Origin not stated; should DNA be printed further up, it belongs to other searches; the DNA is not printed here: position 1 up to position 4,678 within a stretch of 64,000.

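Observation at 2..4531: Hhe-like giant helicase-nuclease (DUF4011, SF1 helicase, DUF3320, DUF559/Vsr-like), a probable single-gene antiphage defense, truncated at the window edge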

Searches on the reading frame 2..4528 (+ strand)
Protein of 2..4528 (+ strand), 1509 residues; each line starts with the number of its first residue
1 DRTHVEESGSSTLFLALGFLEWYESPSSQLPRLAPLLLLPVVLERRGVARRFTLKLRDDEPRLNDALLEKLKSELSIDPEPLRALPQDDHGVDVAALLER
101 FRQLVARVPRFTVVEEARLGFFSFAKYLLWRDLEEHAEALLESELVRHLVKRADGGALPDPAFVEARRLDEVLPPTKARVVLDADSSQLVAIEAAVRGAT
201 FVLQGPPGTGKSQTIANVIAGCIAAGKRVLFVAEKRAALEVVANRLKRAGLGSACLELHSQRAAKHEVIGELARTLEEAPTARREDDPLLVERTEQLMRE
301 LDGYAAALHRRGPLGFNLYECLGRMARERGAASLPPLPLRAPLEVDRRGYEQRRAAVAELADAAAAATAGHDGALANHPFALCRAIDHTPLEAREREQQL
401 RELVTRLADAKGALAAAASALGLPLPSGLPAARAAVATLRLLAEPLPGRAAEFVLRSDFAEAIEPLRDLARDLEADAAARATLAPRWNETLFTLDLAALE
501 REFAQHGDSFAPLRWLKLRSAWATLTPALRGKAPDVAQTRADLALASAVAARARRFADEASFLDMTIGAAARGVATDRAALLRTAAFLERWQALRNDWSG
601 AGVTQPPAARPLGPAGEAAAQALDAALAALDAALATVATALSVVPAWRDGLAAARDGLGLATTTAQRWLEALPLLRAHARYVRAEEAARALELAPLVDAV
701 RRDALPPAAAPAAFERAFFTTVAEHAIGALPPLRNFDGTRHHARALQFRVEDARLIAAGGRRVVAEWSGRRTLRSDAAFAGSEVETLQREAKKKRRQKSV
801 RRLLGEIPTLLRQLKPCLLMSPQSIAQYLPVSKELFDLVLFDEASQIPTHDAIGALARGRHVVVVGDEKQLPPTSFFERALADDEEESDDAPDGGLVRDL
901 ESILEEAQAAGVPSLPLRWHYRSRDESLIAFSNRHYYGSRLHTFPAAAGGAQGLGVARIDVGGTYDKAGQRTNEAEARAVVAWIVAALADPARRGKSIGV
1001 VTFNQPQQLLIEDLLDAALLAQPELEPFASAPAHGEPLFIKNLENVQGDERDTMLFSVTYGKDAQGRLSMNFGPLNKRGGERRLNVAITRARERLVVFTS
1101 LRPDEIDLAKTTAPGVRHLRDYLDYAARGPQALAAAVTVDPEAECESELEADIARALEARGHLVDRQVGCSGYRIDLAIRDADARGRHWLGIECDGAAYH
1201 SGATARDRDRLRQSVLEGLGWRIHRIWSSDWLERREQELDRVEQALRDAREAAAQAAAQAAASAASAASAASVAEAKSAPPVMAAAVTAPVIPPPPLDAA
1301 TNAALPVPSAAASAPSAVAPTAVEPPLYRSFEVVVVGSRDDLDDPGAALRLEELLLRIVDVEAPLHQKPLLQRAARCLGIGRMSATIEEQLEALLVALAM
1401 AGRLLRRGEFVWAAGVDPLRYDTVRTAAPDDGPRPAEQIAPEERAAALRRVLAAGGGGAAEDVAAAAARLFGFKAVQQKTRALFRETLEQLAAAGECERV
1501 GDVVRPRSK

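Call 4: search_protein_families(library=pfam, proteins=[window:2-4528:+], max_evalue=0.01)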
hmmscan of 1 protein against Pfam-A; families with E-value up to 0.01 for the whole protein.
window:2-4528:+ (1509 aa): 10 families
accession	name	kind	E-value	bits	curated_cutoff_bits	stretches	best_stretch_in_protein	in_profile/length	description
PF18741.7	MTES_1575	-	2.2e-33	114.6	38.2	1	1150-1246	2-96/96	REase_MTES_1575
PF13195.11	DUF4011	-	1.9e-22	80.4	22.2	1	2-71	89-158/158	Protein of unknown function (DUF4011)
PF13086.12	AAA_11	-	2.5e-17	63.9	27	2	185-248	3-74/257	AAA domain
PF13087.12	AAA_12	-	3.2e-16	59.9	27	1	901-1099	3-192/195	AAA domain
PF13245.12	AAA_19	-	1.3e-09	38.8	25.1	1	188-249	1-64/134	AAA domain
PF13604.12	AAA_30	-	4e-06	27.1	27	1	186-246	4-66/191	AAA domain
PF11784.13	DUF3320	-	9.6e-06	25.9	25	1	1340-1389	1-50/50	Protein of unknown function (DUF3320)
PF04851.21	ResIII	-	0.00013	22.4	22.5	1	197-258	22-88/164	Type III restriction enzyme, res subunit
PF04480.18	DUF559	-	0.00068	19.9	20.6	1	1164-1246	35-108/109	Protein of unknown function (DUF559)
PF05127.21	NAT10_TcmA_helicase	-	0.0021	18.4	22.7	0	202-249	1-49/176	RNA cytidine acetyltransferase NAT10/TcmA, helicase domain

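Call 5: search_protein_families(library=padloc, proteins=[window:2-4528:+], max_evalue=0.01)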
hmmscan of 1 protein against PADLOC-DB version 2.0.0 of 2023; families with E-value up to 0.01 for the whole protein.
window:2-4528:+ (1509 aa): 8 families
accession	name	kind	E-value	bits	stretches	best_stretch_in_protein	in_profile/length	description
PDLC05009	PDC-S37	-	0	1258.9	1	2-1505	114-1545/1550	-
PDLC02194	Hhe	-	7.3e-165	548.6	2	677-1256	1219-1790/1911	-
PDLC03920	MkoA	-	1.2e-30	104.6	2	834-1125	790-1096/1112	-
PDLC03924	MkoC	-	8.5e-29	98.3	1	816-1101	639-944/1136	-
PDLC03921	MkoA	-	9.7e-15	51.3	2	829-874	1290-1335/1607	-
PDLC04140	mad8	-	0.00011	19.8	1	198-255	27-92/314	mads_8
PDLC05035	PDC-S53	-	0.00099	15.3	0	202-249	514-559/900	-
PDLC05064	PDC-S68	-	0.0014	14.4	0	195-243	697-746/1273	-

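Call 6: search_protein_families(library=ncbifam, proteins=[window:2-4528:+], max_evalue=0.01)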
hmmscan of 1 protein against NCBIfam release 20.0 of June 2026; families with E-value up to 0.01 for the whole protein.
window:2-4528:+ (1509 aa): 7 families
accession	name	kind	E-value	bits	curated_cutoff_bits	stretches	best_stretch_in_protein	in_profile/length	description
NF058533.1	antiphage_ProA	equivalog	0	1456.5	1500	1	2-1474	468-1902/1903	anti-phage protein ProA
NF042953.1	Hhe_antiphage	equivalog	1.2e-228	762.3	2000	2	662-1276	1105-1710/1797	DUF4011 domain-containing anti-phage protein Hhe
NF040671.1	PLuB_AAA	exception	1.4e-27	95.5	999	2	835-1100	962-1231/1256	PLuB system helicase-like protein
TIGR00376.1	TIGR00376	hypoth_equivalog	2.3e-23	82.5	348.9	3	185-280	160-255/639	IGHMBP2 family helicase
TIGR01448.2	helicase_RecD2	equivalog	2.2e-08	32.7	500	1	165-233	298-366/713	SF1B family DNA helicase RecD2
TIGR01447.1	recD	equivalog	9.3e-05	21.2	310.15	0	143-223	118-188/597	exodeoxyribonuclease V subunit alpha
TIGR03744.1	traC_PFL_4706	equivalog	0.0055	14.6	520.6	0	200-263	476-539/892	conjugative transfer ATPase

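Call 12: find_homologous_proteins(query=window:2-4528:+, max_evalue=1e-10)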
Query window:2-4528:+ (1509 aa): 6429 proteins with E <= 1e-10 among 8000 candidates; the best 120 are listed.
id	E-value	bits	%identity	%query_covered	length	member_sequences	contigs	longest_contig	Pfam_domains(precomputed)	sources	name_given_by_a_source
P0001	0.0e+0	2472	78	100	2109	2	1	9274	PF13195.12,PF13087.13,PF13086.13,PF13604.13,PF13245.13,PF18741.8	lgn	-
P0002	0.0e+0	1908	68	82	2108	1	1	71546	PF13195.12,PF13087.13,PF13086.13,PF13604.13,PF13245.13,PF18741.8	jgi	-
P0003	0.0e+0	1782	61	100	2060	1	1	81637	PF11784.14,PF13195.12,PF13087.13,PF13086.13,PF13604.13,PF13245.13,PF18741.8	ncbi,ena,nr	ncbi:MAG: DUF3320 domain-containing protein [Planctomycetes bacterium]|nr:DUF3320 domain-containing 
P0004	0.0e+0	1223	45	100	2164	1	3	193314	PF13195.12,PF13087.13,PF13086.13,PF13604.13,PF13245.13,PF18741.8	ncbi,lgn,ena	-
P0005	0.0e+0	1215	46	100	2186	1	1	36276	PF11784.14,PF13195.12,PF13087.13,PF13086.13,PF13604.13,PF13245.13,PF18741.8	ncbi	-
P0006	0.0e+0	1214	46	100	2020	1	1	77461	PF11784.14,PF13195.12,PF13087.13,PF13086.13,PF13604.13,PF13245.13,PF18741.8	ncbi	ncbi:MAG: DUF3320 domain-containing protein [Planctomycetota bacterium]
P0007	0.0e+0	1208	47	100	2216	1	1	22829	PF11784.14,PF13195.12,PF13087.13,PF13086.13,PF13604.13,PF13245.13,PF18741.8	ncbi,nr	ncbi:MAG TPA: DUF3320 domain-containing protein [Planctomycetota bacterium]|nr:DUF3320 domain-contai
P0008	0.0e+0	1183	46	100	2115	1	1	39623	PF11784.14,PF13195.12,PF13087.13,PF13086.13,PF13604.13,PF13245.13,PF18741.8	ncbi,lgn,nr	ncbi:MAG: DUF3320 domain-containing protein [Planctomycetes bacterium]|nr:DUF3320 domain-containing 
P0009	0.0e+0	1176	46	99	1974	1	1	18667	PF11784.14,PF13195.12,PF13087.13,PF13086.13,PF13604.13,PF13245.13,PF18741.8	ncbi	-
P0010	0.0e+0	1171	46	99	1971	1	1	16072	PF11784.14,PF13195.12,PF13087.13,PF13086.13,PF13604.13,PF13245.13,PF18741.8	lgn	-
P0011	0.0e+0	1140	-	-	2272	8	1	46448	PF13195.12,PF13087.13,PF13086.13,PF13604.13,PF13245.13,PF18741.8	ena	-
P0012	0.0e+0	1137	45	98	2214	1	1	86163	PF11784.14,PF13195.12,PF13087.13,PF13086.13,PF13604.13,PF13245.13,PF18741.8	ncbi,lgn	-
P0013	0.0e+0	1128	43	100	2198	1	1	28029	PF11784.14,PF13195.12,PF13087.13,PF13086.13,PF13604.13,PF13245.13,PF18741.8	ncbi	ncbi:MAG: DUF3320 domain-containing protein [Planctomycetota bacterium]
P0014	0.0e+0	1109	43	100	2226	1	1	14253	PF11784.14,PF13195.12,PF13087.13,PF13086.13,PF13604.13,PF13245.13,PF18741.8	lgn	-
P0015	0.0e+0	1054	47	84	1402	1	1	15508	PF13195.12,PF04480.19,PF13087.13,PF13086.13,PF13604.13,PF13245.13,PF18741.8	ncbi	-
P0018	0.0e+0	1027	41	99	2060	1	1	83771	PF11784.14,PF13195.12,PF13087.13,PF13086.13,PF13604.13,PF13245.13,PF18741.8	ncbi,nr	ncbi:MAG: DUF3320 domain-containing protein [Candidatus Riflebacteria bacterium]|nr:DUF3320 domain-c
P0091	1.0e-272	926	39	97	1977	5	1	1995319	PF11784.14,PF13195.12,PF13087.13,PF13086.13,PF01443.25,PF13604.13,PF13245.13,PF18741.8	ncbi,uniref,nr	ncbi:DUF3320 domain-containing protein [Geomonas ferrireducens]|uniref:DUF3320 domain-containing pro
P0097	4.9e-272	924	40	100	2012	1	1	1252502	PF11784.14,PF13195.12,PF13087.13,PF13086.13,PF13604.13,PF13245.13,PF18741.8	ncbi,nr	ncbi:MAG: DUF3320 domain-containing protein [Planctomycetes bacterium]|nr:DUF3320 domain-containing 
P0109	3.7e-271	921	39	99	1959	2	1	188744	PF11784.14,PF13195.12,PF13087.13,PF13086.13,PF13604.13,PF13245.13,PF18741.8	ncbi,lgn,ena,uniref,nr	ncbi:MAG TPA: DUF3320 domain-containing protein [Desulfovibrio sp.]|uniref:DUF3320 domain-containing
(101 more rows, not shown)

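Call 21: find_encoding_contigs(protein=P0001, flank=10000, max_places=3)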
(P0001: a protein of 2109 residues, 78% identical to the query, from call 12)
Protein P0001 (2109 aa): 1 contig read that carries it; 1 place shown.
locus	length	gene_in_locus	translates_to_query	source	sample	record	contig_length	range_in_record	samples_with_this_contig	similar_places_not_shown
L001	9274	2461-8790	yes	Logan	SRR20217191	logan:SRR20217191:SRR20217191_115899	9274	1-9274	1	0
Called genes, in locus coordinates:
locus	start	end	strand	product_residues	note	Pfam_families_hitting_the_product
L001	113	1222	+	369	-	PF13439:Glyco_transf_4, PF20706:GT4-conflict, PF00534:Glycos_transf_1, PF13692:Glyco_trans_1_4, PF13524:Glyco_trans_1_2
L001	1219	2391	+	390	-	PF20706:GT4-conflict, PF00534:Glycos_transf_1, PF13692:Glyco_trans_1_4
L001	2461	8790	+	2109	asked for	PF13604:AAA_30 (faint), PF13195:DUF4011, PF13086:AAA_11, PF13245:AAA_19 (faint), PF13086:AAA_11 (weak), PF13087:AAA_12, PF18741:MTES_1575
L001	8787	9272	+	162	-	?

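Call 22: find_encoding_contigs(protein=P0002, flank=10000, max_places=3)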
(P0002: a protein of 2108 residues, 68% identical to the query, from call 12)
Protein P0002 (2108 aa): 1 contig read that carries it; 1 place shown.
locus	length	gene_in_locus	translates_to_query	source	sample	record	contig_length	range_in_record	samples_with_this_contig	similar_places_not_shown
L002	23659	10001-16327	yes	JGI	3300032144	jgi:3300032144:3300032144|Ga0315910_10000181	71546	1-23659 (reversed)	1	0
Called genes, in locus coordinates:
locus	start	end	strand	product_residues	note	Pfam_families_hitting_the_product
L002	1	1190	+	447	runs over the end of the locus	-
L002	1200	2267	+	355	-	PF01297:ZnuA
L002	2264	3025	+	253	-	PF00005:ABC_tran, PF13304:AAA_21 (faint)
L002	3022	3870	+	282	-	PF00950:ABC-3, PF01032:FecCD (weak)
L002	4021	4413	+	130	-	PF01627:Hpt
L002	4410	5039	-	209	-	PF13521:AAA_28, PF13671:AAA_33 (weak), PF02223:Thymidylate_kin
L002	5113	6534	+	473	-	PF01943:Polysacc_synt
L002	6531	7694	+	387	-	PF13439:Glyco_transf_4, PF20706:GT4-conflict, PF00534:Glycos_transf_1, PF13692:Glyco_trans_1_4, PF13524:Glyco_trans_1_2 (weak)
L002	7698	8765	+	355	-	PF13439:Glyco_transf_4, PF13579:Glyco_trans_4_4 (weak), PF20706:GT4-conflict, PF00534:Glycos_transf_1, PF13692:Glyco_trans_1_4, PF13524:Glyco_trans_1_2 (weak)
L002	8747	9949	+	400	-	PF13439:Glyco_transf_4 (weak), PF20706:GT4-conflict (weak), PF00534:Glycos_transf_1, PF13692:Glyco_trans_1_4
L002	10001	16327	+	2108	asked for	PF13195:DUF4011, PF13086:AAA_11, PF13245:AAA_19 (faint), PF13604:AAA_30 (faint), PF13086:AAA_11, PF13087:AAA_12, PF18741:MTES_1575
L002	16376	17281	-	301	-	PF16697:Yop-YscD_cpl, PF00498:FHA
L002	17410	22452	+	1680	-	PF04734:Ceramidase_alk, PF23500:DUF7133, PF00034:Cytochrom_C (faint)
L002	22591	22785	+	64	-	-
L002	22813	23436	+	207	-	-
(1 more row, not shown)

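Call 23: find_encoding_contigs(protein=P0003, flank=10000, max_places=3)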
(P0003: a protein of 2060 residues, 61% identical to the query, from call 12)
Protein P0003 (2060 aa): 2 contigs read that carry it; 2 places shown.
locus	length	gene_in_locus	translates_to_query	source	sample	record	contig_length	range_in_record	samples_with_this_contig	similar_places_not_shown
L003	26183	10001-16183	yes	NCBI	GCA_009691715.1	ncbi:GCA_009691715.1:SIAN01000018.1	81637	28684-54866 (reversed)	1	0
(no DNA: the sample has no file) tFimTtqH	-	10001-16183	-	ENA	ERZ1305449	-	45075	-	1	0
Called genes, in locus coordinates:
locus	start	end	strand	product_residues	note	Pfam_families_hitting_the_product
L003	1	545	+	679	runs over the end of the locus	PF00672:HAMP, PF00512:HisKA, PF02518:HATPase_c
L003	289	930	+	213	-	PF00072:Response_reg, PF01627:Hpt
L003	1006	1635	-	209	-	PF13521:AAA_28 (weak), PF13671:AAA_33 (weak), PF02223:Thymidylate_kin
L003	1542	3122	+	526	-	PF01943:Polysacc_synt (weak)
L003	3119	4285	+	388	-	PF13439:Glyco_transf_4, PF20706:GT4-conflict, PF00534:Glycos_transf_1, PF13692:Glyco_trans_1_4, PF13524:Glyco_trans_1_2 (weak)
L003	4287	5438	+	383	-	PF13439:Glyco_transf_4, PF20706:GT4-conflict, PF00534:Glycos_transf_1, PF13692:Glyco_trans_1_4, PF13524:Glyco_trans_1_2 (weak)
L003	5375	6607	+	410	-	PF20706:GT4-conflict, PF00534:Glycos_transf_1, PF13692:Glyco_trans_1_4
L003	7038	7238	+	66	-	-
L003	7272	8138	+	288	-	PF16822:ALGX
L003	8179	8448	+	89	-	-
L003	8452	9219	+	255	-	PF11376:DUF3179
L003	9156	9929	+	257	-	-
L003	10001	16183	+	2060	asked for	PF13195:DUF4011, PF13086:AAA_11, PF13245:AAA_19 (faint), PF13604:AAA_30 (faint), PF13086:AAA_11, PF13087:AAA_12, PF18741:MTES_1575, PF11784:DUF3320 (weak)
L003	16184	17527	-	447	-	PF13173:AAA_14, PF13635:DUF4143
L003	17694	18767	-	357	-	PF16697:Yop-YscD_cpl, PF00498:FHA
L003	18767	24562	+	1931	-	PF13385:Laminin_G_3 (weak), PF04734:Ceramidase_alk, PF23500:DUF7133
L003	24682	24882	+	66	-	-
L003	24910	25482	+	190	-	-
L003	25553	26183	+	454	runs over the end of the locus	-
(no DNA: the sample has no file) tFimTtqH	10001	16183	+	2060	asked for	PF13195:DUF4011, PF13086:AAA_11, PF13245:AAA_19 (faint), PF13604:AAA_30 (faint), PF13086:AAA_11, PF13087:AAA_12, PF18741:MTES_1575, PF11784:DUF3320 (weak)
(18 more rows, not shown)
